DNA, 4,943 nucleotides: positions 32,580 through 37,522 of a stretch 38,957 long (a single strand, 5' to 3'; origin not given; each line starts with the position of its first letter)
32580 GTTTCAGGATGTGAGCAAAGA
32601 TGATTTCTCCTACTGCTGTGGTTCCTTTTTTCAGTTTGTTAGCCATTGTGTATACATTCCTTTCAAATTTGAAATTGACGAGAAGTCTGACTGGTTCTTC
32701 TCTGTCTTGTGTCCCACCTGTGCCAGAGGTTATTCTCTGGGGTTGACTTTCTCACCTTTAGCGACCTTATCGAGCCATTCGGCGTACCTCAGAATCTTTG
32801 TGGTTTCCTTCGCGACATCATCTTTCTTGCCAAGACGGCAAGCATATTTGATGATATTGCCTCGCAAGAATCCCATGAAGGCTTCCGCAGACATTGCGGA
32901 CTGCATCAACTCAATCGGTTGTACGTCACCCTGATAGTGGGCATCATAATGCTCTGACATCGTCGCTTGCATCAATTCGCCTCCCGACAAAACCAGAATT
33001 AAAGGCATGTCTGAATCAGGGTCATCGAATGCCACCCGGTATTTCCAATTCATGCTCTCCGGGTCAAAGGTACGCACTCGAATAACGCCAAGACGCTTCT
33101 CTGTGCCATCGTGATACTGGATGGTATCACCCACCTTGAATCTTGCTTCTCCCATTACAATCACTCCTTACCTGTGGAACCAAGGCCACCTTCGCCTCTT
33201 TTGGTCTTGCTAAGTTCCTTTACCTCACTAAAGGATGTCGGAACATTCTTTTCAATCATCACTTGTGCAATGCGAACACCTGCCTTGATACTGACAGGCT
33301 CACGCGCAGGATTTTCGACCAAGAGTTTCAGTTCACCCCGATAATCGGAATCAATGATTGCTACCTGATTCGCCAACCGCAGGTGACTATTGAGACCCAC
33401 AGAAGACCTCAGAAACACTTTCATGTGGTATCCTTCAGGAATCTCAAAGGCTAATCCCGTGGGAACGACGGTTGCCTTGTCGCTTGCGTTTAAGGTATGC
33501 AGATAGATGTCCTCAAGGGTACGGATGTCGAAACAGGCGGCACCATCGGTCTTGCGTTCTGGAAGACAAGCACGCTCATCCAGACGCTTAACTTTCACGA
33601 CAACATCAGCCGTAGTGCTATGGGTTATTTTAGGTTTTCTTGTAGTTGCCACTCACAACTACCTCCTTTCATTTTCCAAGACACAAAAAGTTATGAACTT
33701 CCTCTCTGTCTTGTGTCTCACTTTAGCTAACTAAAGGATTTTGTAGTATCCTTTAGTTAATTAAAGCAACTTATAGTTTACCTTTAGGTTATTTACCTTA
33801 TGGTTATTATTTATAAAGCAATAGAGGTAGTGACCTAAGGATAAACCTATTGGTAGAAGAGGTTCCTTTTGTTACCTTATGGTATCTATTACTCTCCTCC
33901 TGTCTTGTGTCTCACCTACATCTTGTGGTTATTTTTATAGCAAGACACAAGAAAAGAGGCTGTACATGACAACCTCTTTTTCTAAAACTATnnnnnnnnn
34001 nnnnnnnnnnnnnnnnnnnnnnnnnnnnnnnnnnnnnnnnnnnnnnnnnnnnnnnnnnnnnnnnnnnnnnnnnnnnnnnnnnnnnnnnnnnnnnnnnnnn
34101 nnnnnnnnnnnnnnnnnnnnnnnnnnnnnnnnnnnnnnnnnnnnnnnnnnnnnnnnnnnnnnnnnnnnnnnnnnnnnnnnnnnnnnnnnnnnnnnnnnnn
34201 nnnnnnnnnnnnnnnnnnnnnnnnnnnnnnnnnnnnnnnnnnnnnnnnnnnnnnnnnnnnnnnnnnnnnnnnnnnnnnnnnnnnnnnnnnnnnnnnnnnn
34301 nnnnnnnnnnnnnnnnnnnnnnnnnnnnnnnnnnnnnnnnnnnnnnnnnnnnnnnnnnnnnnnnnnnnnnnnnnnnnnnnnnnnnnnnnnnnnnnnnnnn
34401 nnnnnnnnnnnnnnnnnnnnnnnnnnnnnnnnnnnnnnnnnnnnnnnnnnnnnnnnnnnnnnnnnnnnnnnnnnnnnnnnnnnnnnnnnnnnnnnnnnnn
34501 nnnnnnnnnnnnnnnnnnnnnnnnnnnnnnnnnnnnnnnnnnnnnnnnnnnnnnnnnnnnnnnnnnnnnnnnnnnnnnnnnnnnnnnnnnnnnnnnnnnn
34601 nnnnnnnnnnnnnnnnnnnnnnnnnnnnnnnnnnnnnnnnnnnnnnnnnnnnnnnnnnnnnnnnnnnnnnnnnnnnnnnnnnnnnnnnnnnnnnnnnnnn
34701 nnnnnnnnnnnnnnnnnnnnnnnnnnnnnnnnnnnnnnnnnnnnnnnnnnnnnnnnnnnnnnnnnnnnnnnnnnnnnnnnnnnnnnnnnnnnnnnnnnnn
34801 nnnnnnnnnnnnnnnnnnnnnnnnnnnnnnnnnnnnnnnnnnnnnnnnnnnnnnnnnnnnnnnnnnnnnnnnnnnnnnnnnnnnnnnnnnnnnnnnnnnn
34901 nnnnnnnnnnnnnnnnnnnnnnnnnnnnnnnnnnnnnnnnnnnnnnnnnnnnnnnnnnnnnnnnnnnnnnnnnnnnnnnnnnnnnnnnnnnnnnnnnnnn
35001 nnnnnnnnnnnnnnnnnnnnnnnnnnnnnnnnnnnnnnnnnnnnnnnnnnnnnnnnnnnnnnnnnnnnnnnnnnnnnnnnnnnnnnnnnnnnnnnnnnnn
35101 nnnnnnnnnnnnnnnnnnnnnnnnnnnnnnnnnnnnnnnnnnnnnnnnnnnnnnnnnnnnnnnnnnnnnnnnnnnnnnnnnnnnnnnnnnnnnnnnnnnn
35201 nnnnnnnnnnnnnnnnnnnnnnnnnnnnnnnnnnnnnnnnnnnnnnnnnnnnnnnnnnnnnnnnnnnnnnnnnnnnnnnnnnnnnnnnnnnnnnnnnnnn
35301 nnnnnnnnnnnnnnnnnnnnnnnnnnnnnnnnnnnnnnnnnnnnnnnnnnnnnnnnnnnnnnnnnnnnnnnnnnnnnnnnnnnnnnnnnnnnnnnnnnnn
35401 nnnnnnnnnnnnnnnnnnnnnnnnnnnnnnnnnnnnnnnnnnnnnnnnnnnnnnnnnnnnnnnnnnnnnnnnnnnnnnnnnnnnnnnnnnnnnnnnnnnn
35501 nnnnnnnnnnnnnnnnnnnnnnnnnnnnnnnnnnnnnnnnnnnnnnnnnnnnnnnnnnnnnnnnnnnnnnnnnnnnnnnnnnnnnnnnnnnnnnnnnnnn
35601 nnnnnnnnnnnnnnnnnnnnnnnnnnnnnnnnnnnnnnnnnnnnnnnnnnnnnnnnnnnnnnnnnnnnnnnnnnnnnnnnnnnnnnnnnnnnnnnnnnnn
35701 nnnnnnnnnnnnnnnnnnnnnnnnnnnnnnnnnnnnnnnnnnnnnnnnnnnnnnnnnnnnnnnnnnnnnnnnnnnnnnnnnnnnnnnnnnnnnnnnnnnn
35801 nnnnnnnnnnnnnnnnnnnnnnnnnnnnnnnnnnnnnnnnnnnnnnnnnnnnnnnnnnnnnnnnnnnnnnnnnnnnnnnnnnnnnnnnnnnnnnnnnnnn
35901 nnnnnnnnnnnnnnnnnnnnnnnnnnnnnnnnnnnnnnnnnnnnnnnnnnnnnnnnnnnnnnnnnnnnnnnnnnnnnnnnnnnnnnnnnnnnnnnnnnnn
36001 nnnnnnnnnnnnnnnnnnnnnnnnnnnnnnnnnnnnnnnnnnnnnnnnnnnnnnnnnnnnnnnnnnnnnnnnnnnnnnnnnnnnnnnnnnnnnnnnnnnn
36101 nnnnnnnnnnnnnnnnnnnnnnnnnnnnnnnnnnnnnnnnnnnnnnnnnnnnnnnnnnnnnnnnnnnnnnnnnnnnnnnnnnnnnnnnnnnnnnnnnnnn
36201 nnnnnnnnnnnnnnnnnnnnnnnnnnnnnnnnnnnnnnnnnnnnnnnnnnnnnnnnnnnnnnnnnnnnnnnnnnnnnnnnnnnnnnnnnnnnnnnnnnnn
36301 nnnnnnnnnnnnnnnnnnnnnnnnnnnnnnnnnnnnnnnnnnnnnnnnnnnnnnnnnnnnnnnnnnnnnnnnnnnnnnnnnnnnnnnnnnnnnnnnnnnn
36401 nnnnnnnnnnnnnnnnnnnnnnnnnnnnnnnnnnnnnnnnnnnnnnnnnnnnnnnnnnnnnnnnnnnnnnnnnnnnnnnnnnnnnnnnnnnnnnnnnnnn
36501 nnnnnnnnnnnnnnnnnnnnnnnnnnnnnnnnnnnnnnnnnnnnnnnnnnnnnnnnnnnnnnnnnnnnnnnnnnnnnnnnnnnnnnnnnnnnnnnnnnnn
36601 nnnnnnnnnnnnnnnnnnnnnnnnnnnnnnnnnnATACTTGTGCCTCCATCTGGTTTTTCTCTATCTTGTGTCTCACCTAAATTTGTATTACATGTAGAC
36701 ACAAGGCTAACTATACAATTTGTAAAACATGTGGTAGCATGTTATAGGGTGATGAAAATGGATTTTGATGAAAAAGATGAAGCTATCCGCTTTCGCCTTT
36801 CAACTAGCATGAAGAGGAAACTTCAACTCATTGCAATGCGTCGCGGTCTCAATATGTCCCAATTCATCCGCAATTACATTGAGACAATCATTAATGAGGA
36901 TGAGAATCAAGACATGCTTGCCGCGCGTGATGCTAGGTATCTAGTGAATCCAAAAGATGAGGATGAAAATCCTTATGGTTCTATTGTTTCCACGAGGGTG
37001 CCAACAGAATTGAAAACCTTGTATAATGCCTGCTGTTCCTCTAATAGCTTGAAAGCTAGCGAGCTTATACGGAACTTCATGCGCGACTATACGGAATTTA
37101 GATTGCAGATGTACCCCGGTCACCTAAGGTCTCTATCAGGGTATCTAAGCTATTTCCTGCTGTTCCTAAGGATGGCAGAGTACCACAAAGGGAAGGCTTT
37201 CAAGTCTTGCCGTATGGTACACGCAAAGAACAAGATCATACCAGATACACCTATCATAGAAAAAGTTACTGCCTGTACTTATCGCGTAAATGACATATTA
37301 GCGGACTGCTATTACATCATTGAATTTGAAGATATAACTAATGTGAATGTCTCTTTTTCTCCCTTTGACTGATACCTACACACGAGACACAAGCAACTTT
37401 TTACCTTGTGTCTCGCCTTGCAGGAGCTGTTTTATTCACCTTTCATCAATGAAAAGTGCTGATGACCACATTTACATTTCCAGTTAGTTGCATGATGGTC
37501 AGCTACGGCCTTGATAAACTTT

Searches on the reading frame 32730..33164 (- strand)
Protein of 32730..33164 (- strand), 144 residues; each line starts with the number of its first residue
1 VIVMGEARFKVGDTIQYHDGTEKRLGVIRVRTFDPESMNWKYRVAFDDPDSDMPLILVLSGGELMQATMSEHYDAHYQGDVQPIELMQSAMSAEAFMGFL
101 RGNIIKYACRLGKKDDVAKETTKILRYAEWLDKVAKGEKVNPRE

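Call 17: search_protein_families(library=phrogs, proteins=[window:32730-33164:-], max_evalue=0.00001)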
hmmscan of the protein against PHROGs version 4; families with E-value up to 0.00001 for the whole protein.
window:32730-33164:- (144 aa): 12 families
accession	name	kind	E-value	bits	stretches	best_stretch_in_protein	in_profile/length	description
phrog_4943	-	unknown function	1.1e-13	52.9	1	74-135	94-159/166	-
phrog_236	-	other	1.1e-12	49.3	1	75-142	245-312/431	nucleotide kinase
phrog_2708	-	other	1.4e-12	49.1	1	71-134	69-132/141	nucleotide kinase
phrog_2585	-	other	2.4e-11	45.3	1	75-133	102-165/175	nucleotide kinase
phrog_1689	-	other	5.4e-11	43.8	1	73-133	169-232/243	nucleotide kinase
phrog_480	-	unknown function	1.9e-09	38.6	1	65-131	14-80/95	-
phrog_10602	-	other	2.5e-08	35.1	1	76-131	104-159/168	nucleotide kinase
phrog_4897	-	other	8.7e-08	33.5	1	73-126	117-171/186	kinase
phrog_1225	-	unknown function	2.9e-07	32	1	66-136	8-78/178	-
phrog_4472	-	other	3.3e-07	31.2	1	76-140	19-82/100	nucleotide kinase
phrog_26623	-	unknown function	4e-06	27.7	1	70-129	8-64/133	-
phrog_23238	-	unknown function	6.7e-06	27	1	74-133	131-191/196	-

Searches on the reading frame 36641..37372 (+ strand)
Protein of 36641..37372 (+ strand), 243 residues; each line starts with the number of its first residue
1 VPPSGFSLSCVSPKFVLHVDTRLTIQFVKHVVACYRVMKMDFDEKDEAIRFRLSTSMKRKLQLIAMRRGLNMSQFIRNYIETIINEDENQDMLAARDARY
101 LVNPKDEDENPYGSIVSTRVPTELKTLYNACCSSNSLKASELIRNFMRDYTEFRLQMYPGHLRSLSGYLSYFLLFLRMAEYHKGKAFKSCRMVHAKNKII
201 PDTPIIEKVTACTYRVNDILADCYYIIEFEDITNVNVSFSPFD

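Call 76: search_protein_families(library=phrogs, proteins=[window:36641-37372:+], max_evalue=0.001)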
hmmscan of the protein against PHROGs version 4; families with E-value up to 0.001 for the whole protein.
window:36641-37372:+ (243 aa): 7 families
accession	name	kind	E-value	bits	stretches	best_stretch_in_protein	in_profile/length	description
phrog_876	-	transcription regulation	3.8e-13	50.5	2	40-150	2-104/239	transcriptional repressor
phrog_7325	-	transcription regulation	8.6e-09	36.7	1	43-100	53-110/151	CopG-like transcriptional repressor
phrog_582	-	transcription regulation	1.9e-07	32.3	0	41-90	52-101/105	Arc-like repressor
phrog_2737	-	unknown function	4.7e-06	27.5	0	45-86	3-44/86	-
phrog_19878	-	unknown function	8.4e-06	27.2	1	117-151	6-40/65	-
phrog_28287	-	unknown function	2.5e-05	25.4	0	114-152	21-59/113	-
phrog_19583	-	unknown function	0.00044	21.4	0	47-96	7-54/113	-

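Call 78: search_protein_families(library=pfam, proteins=[window:36641-37372:+], max_evalue=0.01)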
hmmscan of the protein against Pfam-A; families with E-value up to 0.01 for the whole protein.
window:36641-37372:+ (243 aa): 4 families
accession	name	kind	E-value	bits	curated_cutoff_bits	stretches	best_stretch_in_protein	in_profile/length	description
PF19807.5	DUF6290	-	0.00016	22.3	27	0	114-149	2-37/72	Family of unknown function (DUF6290)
PF19839.5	RHH_9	-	0.0019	18.5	23.4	0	125-150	17-42/65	Ribbon-helix-helix protein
PF12441.14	CopG_antitoxin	-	0.002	19.3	28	1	37-81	32-77/79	CopG antitoxin of type II toxin-antitoxin system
PF01402.27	RHH_1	-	0.0094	16.3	20.5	0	51-81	4-34/39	Ribbon-helix-helix protein, copG family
